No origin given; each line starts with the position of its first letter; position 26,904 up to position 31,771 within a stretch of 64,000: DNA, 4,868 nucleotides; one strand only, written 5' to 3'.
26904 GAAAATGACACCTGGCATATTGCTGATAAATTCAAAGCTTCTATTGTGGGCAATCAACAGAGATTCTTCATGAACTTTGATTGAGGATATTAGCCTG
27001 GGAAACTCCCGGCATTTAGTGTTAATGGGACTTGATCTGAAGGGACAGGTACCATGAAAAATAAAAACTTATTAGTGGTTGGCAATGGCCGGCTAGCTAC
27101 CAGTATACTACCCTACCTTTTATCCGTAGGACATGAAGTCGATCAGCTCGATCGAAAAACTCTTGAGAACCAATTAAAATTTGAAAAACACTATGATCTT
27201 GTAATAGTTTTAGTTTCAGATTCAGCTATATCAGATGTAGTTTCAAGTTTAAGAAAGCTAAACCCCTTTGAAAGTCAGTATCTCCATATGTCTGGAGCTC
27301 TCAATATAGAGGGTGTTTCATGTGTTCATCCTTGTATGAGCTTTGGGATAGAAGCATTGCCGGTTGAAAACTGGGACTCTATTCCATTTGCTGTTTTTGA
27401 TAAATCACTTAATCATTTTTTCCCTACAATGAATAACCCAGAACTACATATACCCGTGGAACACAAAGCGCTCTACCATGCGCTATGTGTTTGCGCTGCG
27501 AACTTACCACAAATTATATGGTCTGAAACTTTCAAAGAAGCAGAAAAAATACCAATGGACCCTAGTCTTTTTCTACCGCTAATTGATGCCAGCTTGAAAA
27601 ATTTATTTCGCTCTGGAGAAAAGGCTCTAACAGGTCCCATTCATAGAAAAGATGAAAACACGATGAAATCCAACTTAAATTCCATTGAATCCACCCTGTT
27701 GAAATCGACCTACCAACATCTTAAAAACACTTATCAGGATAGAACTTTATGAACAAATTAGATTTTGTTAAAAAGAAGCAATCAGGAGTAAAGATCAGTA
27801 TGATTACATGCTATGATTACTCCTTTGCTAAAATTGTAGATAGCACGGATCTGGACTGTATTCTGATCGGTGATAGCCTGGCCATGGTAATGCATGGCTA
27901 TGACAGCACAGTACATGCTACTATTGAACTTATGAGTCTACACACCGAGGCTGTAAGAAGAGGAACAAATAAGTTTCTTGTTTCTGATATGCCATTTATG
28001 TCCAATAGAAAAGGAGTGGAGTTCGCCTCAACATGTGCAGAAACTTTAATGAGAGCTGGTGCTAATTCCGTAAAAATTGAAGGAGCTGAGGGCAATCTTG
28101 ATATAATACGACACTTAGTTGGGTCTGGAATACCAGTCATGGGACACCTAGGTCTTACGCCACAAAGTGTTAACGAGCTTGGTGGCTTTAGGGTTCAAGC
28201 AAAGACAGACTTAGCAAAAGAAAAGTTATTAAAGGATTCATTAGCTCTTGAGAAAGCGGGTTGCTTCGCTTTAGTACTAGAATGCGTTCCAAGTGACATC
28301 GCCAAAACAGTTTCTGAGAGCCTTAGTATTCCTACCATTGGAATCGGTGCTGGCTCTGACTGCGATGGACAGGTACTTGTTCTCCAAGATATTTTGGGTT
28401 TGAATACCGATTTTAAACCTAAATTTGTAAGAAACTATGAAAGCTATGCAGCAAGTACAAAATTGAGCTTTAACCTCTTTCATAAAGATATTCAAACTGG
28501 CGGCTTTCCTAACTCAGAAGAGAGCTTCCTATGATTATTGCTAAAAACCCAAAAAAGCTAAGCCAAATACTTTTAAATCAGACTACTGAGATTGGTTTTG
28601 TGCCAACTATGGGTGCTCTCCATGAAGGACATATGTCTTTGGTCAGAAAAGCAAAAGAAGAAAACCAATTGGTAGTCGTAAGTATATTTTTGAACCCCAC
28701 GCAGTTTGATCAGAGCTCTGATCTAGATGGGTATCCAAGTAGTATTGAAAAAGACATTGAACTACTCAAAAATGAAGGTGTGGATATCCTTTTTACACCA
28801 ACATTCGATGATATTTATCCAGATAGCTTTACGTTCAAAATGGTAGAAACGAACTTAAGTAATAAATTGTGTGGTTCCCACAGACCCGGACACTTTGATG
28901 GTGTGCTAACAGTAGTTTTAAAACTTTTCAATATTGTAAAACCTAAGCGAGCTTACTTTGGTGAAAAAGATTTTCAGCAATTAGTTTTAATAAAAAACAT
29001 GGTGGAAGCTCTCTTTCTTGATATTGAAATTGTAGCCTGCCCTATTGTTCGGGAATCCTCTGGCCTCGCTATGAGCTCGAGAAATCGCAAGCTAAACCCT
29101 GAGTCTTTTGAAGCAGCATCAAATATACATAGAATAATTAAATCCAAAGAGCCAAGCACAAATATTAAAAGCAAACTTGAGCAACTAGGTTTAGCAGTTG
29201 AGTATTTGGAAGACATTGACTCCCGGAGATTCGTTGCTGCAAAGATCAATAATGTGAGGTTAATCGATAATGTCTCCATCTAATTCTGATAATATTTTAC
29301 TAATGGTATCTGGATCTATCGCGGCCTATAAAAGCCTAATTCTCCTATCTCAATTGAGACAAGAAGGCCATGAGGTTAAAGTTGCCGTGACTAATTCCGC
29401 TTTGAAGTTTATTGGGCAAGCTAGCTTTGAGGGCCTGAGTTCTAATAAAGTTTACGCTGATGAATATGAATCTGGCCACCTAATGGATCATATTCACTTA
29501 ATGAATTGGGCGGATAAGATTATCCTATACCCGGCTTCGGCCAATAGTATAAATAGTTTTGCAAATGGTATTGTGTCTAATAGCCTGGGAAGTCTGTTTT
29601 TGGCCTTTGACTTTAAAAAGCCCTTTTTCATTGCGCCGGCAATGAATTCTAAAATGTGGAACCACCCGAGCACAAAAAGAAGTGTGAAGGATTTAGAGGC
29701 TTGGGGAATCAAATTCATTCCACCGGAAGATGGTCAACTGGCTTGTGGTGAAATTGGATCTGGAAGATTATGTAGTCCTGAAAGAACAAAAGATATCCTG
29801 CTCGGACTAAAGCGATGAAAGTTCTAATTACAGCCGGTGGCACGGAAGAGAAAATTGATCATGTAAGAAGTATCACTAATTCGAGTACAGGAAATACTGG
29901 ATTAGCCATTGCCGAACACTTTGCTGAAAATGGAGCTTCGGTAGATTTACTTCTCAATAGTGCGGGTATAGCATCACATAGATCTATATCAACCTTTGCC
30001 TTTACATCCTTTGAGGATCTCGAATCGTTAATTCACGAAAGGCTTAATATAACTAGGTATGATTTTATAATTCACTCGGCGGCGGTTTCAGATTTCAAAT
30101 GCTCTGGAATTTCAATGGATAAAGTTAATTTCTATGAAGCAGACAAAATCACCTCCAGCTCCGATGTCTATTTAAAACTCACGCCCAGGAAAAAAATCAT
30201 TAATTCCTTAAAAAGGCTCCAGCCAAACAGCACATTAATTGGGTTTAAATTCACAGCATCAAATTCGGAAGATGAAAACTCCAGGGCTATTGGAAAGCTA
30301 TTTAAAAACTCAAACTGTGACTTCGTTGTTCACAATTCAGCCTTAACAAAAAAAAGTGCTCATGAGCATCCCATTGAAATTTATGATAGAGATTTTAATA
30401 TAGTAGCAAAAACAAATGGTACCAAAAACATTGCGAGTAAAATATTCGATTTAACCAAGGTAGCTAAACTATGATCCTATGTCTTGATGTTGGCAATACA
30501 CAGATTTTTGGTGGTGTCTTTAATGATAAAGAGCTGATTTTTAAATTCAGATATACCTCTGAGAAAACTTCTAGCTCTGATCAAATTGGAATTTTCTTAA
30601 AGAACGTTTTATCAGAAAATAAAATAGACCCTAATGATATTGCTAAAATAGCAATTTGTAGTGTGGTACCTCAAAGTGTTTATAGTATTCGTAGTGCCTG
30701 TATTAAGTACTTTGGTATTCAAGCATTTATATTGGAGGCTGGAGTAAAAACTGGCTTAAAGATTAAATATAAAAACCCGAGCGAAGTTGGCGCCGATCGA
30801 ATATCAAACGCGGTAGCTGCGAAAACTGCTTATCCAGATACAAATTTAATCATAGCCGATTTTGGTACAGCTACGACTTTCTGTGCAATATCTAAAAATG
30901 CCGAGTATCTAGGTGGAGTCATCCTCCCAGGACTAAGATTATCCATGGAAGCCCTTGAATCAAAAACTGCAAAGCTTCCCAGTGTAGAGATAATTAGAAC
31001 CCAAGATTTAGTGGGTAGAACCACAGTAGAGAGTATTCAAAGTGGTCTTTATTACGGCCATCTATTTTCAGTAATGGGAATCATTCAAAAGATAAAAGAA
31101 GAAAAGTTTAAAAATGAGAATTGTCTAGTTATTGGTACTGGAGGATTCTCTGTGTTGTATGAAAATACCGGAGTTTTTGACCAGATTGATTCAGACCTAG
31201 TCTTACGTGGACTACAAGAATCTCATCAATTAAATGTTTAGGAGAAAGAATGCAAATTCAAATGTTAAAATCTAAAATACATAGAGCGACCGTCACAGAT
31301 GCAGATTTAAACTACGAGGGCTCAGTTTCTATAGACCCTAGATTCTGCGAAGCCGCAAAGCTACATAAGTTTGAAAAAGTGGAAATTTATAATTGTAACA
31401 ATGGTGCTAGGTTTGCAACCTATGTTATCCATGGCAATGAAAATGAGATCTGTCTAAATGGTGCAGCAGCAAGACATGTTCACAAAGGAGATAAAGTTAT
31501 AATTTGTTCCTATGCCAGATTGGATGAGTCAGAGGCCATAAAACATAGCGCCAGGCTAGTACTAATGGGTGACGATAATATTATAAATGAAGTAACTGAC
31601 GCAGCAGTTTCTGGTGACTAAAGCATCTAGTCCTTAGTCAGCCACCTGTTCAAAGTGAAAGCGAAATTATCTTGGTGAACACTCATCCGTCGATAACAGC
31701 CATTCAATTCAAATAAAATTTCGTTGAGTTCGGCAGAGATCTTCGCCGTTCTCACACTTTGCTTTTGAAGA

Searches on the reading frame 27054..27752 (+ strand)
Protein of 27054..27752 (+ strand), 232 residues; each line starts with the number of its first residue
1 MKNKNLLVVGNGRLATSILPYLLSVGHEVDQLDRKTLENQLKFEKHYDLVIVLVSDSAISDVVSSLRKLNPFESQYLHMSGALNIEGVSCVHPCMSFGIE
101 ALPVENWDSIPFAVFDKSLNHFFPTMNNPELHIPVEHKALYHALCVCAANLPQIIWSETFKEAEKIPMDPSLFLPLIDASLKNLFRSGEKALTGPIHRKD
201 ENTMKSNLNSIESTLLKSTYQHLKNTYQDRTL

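Call 35: search_protein_families(library=pfam, proteins=[window:27054-27752:+], max_evalue=0.00001)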
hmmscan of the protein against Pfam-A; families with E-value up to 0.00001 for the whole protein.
window:27054-27752:+ (232 aa): 1 family
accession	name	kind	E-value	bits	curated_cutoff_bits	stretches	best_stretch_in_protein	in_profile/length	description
PF10728.14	DUF2520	-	1.8e-16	60.4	25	1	119-223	15-121/125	Domain of unknown function (DUF2520)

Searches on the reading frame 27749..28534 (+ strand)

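Call 35: search_protein_families(library=pfam, proteins=[window:27749-28534:+], max_evalue=0.00001)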
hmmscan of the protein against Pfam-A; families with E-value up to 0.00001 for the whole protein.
window:27749-28534:+ (261 aa): 1 family
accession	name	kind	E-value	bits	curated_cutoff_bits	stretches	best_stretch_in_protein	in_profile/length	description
PF02548.21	Pantoate_transf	-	2.4e-100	335.7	28.7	1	5-255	6-258/259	Ketopantoate hydroxymethyltransferase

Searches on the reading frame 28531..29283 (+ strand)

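Call 35: search_protein_families(library=pfam, proteins=[window:28531-29283:+], max_evalue=0.00001)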
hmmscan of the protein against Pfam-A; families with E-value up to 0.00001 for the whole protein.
window:28531-29283:+ (250 aa): 1 family
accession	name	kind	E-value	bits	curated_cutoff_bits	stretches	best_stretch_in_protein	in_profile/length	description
PF02569.21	Pantoate_ligase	-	1.1e-88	297.3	20.7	1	6-248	5-267/268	Pantoate-beta-alanine ligase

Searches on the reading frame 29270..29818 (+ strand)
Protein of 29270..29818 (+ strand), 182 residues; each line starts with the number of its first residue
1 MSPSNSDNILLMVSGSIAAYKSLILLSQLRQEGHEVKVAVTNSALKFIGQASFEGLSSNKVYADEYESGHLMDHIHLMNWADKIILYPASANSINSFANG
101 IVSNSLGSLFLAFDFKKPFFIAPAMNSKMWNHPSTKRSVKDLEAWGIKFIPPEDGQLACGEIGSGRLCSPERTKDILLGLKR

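Call 35: search_protein_families(library=pfam, proteins=[window:29270-29818:+], max_evalue=0.00001)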
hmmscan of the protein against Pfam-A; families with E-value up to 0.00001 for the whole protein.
window:29270-29818:+ (182 aa): 1 family
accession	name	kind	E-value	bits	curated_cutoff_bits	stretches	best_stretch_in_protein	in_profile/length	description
PF02441.25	Flavoprotein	-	1.1e-27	97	22.7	1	8-142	2-145/162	Flavoprotein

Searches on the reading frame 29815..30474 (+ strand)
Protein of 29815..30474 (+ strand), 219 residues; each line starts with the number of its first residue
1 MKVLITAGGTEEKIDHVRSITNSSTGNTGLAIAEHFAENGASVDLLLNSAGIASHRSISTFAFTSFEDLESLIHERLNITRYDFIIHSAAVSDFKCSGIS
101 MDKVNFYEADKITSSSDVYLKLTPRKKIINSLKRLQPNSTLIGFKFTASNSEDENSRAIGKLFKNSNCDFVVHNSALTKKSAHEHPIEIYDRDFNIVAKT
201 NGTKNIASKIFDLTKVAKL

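Call 35: search_protein_families(library=pfam, proteins=[window:29815-30474:+], max_evalue=0.00001)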
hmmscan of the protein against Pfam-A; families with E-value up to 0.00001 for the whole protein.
window:29815-30474:+ (219 aa): 1 family
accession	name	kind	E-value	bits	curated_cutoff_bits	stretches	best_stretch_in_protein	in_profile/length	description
PF04127.22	DFP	-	1.6e-34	119.8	22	1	2-180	5-173/186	DNA/pantothenate metabolism flavoprotein C-terminal domain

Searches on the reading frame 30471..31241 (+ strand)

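Call 35: search_protein_families(library=pfam, proteins=[window:30471-31241:+], max_evalue=0.00001)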
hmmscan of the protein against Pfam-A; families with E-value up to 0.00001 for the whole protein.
window:30471-31241:+ (256 aa): 1 family
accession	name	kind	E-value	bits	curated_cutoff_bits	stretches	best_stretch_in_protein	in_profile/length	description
PF03309.20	Pan_kinase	-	5.2e-69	232.6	24.7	1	2-206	1-204/205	Type III pantothenate kinase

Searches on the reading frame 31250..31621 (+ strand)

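Call 35: search_protein_families(library=pfam, proteins=[window:31250-31621:+], max_evalue=0.00001)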
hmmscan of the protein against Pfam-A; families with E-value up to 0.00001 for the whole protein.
window:31250-31621:+ (123 aa): 1 family
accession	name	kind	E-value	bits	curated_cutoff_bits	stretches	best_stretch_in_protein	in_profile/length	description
PF02261.22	Asp_decarbox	-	4.2e-46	156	25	1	1-112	1-114/115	Aspartate decarboxylase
